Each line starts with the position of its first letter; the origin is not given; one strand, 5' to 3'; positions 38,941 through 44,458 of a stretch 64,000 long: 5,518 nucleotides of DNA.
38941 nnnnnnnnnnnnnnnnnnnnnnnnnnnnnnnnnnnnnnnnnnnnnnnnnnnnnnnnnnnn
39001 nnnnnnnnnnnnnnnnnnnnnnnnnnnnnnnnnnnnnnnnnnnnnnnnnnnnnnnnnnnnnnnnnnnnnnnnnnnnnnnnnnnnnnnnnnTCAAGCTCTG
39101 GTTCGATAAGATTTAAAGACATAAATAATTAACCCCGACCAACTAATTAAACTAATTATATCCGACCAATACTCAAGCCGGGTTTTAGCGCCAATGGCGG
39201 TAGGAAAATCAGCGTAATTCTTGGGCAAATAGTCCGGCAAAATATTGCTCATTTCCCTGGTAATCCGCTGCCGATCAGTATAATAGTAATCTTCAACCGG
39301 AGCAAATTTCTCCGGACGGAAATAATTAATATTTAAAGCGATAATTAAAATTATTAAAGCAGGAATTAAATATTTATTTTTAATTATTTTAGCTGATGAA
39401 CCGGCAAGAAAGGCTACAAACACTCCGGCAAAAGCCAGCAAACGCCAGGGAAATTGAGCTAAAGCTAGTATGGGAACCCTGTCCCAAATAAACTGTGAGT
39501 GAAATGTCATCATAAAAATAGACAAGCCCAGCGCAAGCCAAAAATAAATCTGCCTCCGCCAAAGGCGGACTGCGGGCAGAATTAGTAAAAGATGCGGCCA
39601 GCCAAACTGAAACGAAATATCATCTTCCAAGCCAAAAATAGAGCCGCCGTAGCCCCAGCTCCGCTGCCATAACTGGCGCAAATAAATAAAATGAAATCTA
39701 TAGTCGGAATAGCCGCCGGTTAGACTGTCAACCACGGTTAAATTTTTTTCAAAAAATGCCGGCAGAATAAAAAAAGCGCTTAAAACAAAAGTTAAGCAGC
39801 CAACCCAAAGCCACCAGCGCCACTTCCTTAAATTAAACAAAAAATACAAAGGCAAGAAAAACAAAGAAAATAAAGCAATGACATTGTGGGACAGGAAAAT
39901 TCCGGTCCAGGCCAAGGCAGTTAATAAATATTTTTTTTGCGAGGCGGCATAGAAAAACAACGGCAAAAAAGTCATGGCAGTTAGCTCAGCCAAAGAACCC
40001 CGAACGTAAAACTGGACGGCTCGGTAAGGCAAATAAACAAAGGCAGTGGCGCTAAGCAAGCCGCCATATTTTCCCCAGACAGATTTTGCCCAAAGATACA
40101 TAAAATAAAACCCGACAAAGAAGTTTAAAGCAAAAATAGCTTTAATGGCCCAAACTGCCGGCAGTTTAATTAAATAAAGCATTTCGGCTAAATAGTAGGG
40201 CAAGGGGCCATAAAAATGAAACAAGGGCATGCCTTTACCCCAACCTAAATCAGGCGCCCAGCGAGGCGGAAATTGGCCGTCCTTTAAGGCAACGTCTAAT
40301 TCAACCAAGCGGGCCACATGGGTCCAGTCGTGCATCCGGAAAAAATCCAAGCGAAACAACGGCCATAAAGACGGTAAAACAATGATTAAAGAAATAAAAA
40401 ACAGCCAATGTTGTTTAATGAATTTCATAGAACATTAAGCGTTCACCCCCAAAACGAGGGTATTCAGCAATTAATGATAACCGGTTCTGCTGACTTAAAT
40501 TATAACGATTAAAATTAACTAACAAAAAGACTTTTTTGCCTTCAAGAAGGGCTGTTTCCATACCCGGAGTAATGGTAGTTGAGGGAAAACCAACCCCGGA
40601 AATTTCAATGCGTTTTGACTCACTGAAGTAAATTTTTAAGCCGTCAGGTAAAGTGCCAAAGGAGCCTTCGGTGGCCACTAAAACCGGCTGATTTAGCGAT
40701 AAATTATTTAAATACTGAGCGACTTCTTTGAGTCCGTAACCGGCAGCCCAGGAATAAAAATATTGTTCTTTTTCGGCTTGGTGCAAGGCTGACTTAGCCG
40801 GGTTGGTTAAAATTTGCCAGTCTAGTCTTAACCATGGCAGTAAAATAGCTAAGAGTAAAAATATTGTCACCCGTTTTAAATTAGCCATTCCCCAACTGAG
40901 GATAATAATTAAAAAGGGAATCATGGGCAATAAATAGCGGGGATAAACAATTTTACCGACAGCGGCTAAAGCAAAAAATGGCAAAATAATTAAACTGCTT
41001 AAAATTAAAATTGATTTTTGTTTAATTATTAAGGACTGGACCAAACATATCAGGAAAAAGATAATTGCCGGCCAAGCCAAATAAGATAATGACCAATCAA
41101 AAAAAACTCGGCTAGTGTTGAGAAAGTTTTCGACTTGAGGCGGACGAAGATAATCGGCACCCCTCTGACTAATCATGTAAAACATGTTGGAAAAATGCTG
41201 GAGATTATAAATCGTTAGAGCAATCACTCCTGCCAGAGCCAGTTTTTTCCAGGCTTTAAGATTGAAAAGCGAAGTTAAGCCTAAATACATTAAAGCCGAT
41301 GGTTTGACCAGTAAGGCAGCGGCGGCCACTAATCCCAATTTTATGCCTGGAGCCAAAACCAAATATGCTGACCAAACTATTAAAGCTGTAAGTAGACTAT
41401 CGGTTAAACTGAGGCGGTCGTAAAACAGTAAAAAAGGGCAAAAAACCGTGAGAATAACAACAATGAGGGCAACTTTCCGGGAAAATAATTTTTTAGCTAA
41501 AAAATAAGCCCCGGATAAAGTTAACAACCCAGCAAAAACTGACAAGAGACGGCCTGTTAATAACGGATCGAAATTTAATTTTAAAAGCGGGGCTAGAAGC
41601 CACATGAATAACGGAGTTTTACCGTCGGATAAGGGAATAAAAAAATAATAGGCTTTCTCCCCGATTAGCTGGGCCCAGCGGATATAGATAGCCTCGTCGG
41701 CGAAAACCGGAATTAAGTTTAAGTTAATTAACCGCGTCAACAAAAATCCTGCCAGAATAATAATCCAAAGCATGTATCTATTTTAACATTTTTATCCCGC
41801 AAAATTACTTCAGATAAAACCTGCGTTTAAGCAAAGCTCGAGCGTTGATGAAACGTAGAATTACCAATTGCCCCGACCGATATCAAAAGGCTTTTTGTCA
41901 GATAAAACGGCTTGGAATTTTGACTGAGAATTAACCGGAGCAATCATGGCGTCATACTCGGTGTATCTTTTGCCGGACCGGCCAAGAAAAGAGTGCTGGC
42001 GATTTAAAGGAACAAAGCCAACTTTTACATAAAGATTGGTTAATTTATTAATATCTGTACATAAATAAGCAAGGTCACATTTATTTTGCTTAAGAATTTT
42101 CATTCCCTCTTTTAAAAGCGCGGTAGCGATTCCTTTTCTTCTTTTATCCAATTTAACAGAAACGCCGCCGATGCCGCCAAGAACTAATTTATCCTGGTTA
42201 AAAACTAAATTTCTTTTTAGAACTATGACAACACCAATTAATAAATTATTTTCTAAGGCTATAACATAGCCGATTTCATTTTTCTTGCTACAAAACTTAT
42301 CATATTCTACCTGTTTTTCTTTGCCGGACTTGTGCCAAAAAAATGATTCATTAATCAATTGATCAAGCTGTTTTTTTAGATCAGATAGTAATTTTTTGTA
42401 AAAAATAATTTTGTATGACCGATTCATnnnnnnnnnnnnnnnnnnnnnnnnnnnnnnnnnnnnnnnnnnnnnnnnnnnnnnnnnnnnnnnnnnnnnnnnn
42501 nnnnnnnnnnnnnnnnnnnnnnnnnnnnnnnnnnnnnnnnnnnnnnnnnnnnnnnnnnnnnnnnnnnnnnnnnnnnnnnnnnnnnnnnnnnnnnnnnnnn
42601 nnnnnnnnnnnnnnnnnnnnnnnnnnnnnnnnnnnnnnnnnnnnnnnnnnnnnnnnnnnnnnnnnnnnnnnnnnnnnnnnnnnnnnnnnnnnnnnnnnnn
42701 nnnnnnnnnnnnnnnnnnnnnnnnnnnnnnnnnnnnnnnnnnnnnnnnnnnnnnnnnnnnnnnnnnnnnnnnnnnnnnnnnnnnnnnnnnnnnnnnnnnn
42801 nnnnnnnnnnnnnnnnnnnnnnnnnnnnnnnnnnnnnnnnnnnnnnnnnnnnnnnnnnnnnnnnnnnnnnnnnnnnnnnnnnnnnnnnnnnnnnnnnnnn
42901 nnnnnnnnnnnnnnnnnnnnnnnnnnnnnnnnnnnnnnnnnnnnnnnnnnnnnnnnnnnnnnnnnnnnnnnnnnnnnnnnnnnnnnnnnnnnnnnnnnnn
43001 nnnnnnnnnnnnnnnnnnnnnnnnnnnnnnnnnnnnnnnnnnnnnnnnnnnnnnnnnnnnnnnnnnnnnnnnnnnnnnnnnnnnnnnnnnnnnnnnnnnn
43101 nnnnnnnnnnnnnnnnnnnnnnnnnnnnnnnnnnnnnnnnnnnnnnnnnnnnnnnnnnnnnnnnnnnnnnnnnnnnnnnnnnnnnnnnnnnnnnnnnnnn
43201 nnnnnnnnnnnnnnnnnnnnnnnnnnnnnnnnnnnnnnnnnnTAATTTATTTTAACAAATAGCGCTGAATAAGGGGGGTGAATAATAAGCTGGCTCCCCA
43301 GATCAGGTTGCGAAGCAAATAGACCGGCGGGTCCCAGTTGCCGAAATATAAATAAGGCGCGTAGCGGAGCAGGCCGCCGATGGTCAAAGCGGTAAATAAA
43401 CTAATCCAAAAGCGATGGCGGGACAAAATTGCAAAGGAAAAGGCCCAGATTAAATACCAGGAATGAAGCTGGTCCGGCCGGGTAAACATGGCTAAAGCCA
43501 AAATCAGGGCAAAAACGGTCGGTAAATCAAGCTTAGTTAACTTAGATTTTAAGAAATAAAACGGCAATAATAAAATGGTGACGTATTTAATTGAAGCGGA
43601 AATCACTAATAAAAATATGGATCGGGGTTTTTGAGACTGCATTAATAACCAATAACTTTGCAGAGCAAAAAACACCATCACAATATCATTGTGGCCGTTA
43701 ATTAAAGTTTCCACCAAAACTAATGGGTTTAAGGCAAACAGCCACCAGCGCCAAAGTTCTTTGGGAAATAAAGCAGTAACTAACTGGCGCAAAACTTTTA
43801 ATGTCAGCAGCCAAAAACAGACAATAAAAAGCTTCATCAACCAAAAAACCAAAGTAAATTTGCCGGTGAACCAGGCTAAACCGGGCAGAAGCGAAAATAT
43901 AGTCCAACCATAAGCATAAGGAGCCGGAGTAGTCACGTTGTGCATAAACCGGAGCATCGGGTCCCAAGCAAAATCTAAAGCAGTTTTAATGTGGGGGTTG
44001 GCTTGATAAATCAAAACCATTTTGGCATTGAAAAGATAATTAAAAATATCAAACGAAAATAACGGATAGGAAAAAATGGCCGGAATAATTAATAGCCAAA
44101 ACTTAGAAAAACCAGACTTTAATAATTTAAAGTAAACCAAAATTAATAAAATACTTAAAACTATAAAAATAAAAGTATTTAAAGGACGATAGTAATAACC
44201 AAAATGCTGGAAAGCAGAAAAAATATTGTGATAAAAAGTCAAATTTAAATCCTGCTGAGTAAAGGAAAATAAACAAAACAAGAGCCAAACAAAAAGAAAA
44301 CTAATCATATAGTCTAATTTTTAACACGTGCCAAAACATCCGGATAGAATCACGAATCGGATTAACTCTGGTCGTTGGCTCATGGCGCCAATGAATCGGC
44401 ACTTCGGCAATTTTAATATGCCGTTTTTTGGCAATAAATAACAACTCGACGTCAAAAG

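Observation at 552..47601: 47-kb glycosylation super-island dominated by GT-C enzymes but lacking canonical polymerisation and initiation genes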

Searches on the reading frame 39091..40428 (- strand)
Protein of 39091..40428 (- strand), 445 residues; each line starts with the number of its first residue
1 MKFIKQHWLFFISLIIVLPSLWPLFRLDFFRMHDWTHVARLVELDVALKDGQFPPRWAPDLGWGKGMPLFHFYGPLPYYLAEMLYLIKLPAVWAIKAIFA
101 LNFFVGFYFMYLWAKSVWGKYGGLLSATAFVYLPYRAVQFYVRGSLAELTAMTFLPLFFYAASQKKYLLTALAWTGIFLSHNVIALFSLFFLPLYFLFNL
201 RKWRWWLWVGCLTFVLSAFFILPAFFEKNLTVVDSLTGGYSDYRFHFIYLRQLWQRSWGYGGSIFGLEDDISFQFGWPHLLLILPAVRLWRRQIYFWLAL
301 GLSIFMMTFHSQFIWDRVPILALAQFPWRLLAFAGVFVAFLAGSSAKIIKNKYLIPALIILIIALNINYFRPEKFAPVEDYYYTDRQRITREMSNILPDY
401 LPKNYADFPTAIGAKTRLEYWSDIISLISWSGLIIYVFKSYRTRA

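Call 7: search_protein_families(library=pfam, proteins=[window:39091-40428:-], max_evalue=0.01)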
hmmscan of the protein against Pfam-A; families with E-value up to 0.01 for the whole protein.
window:39091-40428:- (445 aa): 0 families

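Call 13: search_protein_families(library=ncbifam, proteins=[window:39091-40428:-], max_evalue=0.1)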
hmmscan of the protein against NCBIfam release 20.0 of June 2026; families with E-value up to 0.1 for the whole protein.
window:39091-40428:- (445 aa): 0 families

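Call 14: search_protein_families(library=pfam, proteins=[window:39091-40428:-], max_evalue=10)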
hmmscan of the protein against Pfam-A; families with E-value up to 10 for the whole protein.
window:39091-40428:- (445 aa): 0 families

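Call 15: find_homologous_proteins(query=window:39091-40428:-)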
Query window:39091-40428:- (445 aa): 1184 proteins with E <= 0.001 among 8000 candidates; the best 120 are listed.
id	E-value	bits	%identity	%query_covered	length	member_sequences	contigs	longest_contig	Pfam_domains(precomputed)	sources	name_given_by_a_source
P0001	3.5e-298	1008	100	100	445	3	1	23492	-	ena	-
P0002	1.8e-277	939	92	100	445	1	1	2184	-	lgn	-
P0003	3.4e-251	853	85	100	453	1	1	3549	-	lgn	-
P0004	7.0e-224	762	74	100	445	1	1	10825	-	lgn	-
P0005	3.1e-222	757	74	100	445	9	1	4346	-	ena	-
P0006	5.7e-222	756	75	100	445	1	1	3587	-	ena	-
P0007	3.2e-221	754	74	100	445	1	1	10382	-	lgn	-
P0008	1.1e-219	749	75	100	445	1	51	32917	-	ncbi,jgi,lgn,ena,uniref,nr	ncbi:hypothetical protein AUK18_01515 [Candidatus Beckwithbacteria bacterium CG2_30_44_31]|uniref:Me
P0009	1.9e-219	748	75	100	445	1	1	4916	-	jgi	-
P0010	4.9e-219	747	75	100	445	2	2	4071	-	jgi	-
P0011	5.9e-219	746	75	100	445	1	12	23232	-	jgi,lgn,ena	-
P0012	8.1e-219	746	73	100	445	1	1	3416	-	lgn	-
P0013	9.9e-217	739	72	100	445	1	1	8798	-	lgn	-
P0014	1.5e-215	735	74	100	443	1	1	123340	-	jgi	jgi:hypothetical protein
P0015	2.1e-214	731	74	100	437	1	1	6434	-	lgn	-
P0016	3.0e-214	731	72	100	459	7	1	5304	PF10131.16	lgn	-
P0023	1.1e-207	709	69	100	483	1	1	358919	-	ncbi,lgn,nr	ncbi:MAG: hypothetical protein NTZ93_02820 [Candidatus Beckwithbacteria bacterium]|nr:hypothetical p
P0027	7.4e-205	700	75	93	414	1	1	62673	PF10131.16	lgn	-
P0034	1.7e-198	679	62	100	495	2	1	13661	PF10131.16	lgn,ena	-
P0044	4.4e-187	641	64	95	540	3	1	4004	PF10131.16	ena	-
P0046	4.9e-183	628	67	90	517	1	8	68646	PF10131.16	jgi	-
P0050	4.0e-170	585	62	91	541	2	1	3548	PF10131.16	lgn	-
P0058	1.3e-164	567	63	93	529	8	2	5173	PF10131.16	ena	-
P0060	2.2e-152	527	58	92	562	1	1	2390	PF10131.16,PF13231.13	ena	-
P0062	5.8e-149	515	60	89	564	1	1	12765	PF10131.16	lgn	-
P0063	4.4e-146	506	57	90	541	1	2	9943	PF10131.16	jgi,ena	-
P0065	1.9e-144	501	55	91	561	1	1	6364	PF10131.16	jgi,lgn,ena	-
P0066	1.9e-142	494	58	90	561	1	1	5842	PF10131.16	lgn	-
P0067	2.2e-142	494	55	90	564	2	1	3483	PF10131.16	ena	-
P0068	2.6e-142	493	56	86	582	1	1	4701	PF10131.16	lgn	-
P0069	1.2e-141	491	57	91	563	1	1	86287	PF10131.16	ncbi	-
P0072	3.0e-109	384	49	88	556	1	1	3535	PF10131.16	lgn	-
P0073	2.5e-102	362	48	88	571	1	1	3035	PF10131.16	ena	-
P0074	6.6e-102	360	47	89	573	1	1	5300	PF10131.16,PF11847.14,PF13231.13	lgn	-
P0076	3.6e-101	358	45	91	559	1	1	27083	PF10131.16,PF02516.21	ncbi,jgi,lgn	-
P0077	6.7e-100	354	46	90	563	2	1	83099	PF10131.16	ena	-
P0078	2.4e-97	345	45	85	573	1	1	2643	PF10131.16,PF13231.13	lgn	-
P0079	3.5e-97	345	44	87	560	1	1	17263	PF10131.16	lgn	-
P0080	3.5e-97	345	45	88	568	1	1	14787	PF10131.16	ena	-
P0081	5.2e-97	344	44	90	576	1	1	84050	PF10131.16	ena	-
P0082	1.1e-96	343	45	85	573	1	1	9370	PF10131.16,PF13231.13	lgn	-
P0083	2.2e-96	342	45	89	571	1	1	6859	PF10131.16,PF13231.13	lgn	-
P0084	2.8e-96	342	43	93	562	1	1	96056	PF10131.16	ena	-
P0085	7.1e-96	340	44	91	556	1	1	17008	PF10131.16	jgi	jgi:hypothetical protein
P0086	8.0e-96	340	44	90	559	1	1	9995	PF10131.16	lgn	-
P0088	3.8e-95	338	43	91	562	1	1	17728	PF10131.16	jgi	jgi:hypothetical protein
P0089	4.6e-95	338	44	92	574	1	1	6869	PF10131.16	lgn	-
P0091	2.6e-94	335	44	89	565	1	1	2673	PF10131.16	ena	-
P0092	4.6e-94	334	45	85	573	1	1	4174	PF10131.16,PF13231.13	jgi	jgi:hypothetical protein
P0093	4.1e-93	331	42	90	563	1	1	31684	PF10131.16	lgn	-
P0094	1.2e-92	330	43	90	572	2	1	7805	PF10131.16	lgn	-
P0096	5.0e-92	328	41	91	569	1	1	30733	PF10131.16,PF13231.13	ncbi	ncbi:6-pyruvoyl-tetrahydropterin synthase-related protein [Patescibacteria group bacterium]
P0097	6.1e-92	327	42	89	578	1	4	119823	PF10131.16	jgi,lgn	jgi:uncharacterized membrane protein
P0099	1.0e-91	327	43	86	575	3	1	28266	PF10131.16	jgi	-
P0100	1.4e-91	326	43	91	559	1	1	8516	PF10131.16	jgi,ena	-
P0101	1.5e-91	326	41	90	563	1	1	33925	PF10131.16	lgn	-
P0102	1.7e-91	326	43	87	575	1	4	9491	PF10131.16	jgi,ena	-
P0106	1.0e-88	317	41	85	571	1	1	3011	PF10131.16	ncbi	ncbi:MAG: 6-pyruvoyl-tetrahydropterin synthase-related protein, partial [Candidatus Hermodarchaeota 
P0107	1.2e-88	316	42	92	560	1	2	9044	PF10131.16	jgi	-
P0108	1.7e-88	316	41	90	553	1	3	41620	PF10131.16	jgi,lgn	-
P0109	3.3e-88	315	44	85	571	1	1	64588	PF10131.16,PF13231.13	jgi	jgi:hypothetical protein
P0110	2.3e-87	312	40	92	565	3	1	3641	PF10131.16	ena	-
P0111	3.0e-87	312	41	96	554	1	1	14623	PF10131.16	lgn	-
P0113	7.8e-87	311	43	86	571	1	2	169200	PF10131.16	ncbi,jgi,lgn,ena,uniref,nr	ncbi:hypothetical protein COT75_01875 [Candidatus Beckwithbacteria bacterium CG10_big_fil_rev_8_21_1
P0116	1.6e-85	306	41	87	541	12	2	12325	PF10131.16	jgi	-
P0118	3.3e-85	305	42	90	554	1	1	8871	PF10131.16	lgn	-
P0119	1.2e-84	303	41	91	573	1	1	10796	PF10131.16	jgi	-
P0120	2.6e-84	302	41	90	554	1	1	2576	PF10131.16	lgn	-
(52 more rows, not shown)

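Call 45: find_encoding_contigs(protein=P0023, flank=10000, max_places=1)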
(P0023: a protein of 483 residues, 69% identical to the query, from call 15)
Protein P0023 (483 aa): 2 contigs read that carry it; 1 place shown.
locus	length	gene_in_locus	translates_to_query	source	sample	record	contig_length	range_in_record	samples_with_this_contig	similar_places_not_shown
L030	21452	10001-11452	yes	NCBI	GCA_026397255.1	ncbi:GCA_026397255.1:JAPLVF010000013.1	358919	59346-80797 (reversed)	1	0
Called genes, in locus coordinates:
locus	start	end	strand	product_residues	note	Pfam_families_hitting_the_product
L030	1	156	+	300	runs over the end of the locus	PF00892:EamA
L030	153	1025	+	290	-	PF01687:Flavokinase, PF00293:NUDIX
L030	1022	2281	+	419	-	PF01210:NAD_Gly3P_dh_N (faint), PF03446:NAD_binding_2 (faint), PF03721:UDPG_MGDP_dh_N, PF00984:UDPG_MGDP_dh, PF03720:UDPG_MGDP_dh_C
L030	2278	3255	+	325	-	PF01370:Epimerase, PF04321:RmlD_sub_bind (weak), PF16363:GDP_Man_Dehyd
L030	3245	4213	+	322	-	PF01370:Epimerase, PF04321:RmlD_sub_bind, PF05368:NmrA (weak), PF16363:GDP_Man_Dehyd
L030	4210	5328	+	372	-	PF00535:Glycos_transf_2, PF04138:GtrA_DPMS_TM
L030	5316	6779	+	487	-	PF13231:PMT_2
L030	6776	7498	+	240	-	PF00535:Glycos_transf_2, PF10111:Glyco_tranf_2_2 (weak), PF13641:Glyco_tranf_2_3 (faint)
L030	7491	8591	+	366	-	PF26314:MptA_B_family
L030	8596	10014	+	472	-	PF02366:PMT (weak), PF13231:PMT_2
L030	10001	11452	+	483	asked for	-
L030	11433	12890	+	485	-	PF01943:Polysacc_synt, PF13440:Polysacc_synt_3, PF03023:MurJ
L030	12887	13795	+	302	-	PF00535:Glycos_transf_2, PF13641:Glyco_tranf_2_3 (weak)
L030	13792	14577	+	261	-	PF00535:Glycos_transf_2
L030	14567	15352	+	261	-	PF13489:Methyltransf_23, PF13847:Methyltransf_31 (weak), PF08241:Methyltransf_11, PF08242:Methyltransf_12 (weak), PF13649:Methyltransf_25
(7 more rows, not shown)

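Call 89: search_solved_structures(query=A5, max_evalue=1)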
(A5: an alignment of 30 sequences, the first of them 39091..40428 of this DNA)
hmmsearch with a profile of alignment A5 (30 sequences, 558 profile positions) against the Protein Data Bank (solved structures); distinct sequences matched with E-value up to 1: 0.

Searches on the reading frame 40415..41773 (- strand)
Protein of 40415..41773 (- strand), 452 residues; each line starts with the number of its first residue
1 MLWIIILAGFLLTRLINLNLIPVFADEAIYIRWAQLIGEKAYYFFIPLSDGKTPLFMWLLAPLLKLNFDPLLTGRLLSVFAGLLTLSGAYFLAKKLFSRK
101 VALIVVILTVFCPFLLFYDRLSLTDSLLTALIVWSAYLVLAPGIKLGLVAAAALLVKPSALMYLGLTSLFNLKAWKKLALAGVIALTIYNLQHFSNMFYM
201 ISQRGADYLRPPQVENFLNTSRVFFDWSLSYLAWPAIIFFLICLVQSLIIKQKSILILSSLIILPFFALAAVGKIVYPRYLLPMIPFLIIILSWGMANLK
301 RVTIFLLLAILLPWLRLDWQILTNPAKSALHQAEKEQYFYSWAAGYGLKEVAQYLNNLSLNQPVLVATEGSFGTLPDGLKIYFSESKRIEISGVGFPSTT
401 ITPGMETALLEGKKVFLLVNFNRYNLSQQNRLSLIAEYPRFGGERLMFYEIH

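Call 7: search_protein_families(library=pfam, proteins=[window:40415-41773:-], max_evalue=0.01)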
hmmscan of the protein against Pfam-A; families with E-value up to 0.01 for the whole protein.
window:40415-41773:- (452 aa): 1 family
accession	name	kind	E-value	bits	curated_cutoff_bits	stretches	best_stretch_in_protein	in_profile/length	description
PF13231.12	PMT_2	-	7.4e-06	26.7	26.1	1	52-159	2-117/160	Dolichyl-phosphate-mannose-protein mannosyltransferase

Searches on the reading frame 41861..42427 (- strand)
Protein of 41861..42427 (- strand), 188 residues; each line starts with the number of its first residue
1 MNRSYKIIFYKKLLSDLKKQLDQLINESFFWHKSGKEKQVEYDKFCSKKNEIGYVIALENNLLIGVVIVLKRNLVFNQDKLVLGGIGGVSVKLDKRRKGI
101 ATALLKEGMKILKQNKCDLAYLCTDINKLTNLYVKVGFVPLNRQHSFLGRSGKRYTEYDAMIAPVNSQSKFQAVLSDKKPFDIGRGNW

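Call 7: search_protein_families(library=pfam, proteins=[window:41861-42427:-], max_evalue=0.01)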
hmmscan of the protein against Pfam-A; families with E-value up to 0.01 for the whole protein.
window:41861-42427:- (188 aa): 4 families
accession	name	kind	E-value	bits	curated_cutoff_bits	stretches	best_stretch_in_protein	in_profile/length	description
PF13527.13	Acetyltransf_9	-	1.9e-12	47.7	25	1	15-124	7-113/127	Acetyltransferase (GNAT) domain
PF00583.31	Acetyltransf_1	-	2.3e-09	38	20.7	1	20-138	3-116/116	Acetyltransferase (GNAT) family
PF13508.13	Acetyltransf_7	-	3.4e-07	31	27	1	54-139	5-83/84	Acetyltransferase (GNAT) domain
PF13673.13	Acetyltransf_10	-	1.2e-05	25.7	23.6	1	45-148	25-117/128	Acetyltransferase (GNAT) domain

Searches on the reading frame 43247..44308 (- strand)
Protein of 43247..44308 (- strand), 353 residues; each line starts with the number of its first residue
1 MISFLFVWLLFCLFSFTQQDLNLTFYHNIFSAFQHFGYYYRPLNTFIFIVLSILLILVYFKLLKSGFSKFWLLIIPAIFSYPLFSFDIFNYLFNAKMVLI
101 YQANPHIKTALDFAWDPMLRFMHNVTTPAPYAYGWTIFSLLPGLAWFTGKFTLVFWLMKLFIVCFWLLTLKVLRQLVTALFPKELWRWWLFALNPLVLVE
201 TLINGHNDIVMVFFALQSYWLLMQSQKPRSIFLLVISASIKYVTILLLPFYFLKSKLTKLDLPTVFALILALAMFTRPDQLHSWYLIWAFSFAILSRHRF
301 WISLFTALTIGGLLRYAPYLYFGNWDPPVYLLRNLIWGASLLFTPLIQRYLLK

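Call 8: search_protein_families(library=pfam, proteins=[window:43247-44308:-], max_evalue=0.01)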
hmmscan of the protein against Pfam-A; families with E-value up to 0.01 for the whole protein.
window:43247-44308:- (353 aa): 1 family
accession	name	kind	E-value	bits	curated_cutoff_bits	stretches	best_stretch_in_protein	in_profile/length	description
PF09594.16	GT87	-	0.0079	16.4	25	0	144-302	14-167/237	Glycosyltransferase family 87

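Call 13: search_protein_families(library=ncbifam, proteins=[window:43247-44308:-], max_evalue=0.1)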
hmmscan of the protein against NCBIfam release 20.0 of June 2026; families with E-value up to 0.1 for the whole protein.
window:43247-44308:- (353 aa): 1 family
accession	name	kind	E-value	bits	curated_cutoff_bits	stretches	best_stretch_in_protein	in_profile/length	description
TIGR03459.1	crt_membr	equivalog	1.3e-06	27.5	439.4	1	69-251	81-262/470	alpha-(1->6)-mannopyranosyltransferase A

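Call 14: search_protein_families(library=pfam, proteins=[window:43247-44308:-], max_evalue=10)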
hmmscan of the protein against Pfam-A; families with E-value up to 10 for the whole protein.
window:43247-44308:- (353 aa): 1 family
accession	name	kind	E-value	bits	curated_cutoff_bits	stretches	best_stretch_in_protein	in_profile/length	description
PF09594.16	GT87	-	0.0079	16.4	25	1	144-302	14-167/237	Glycosyltransferase family 87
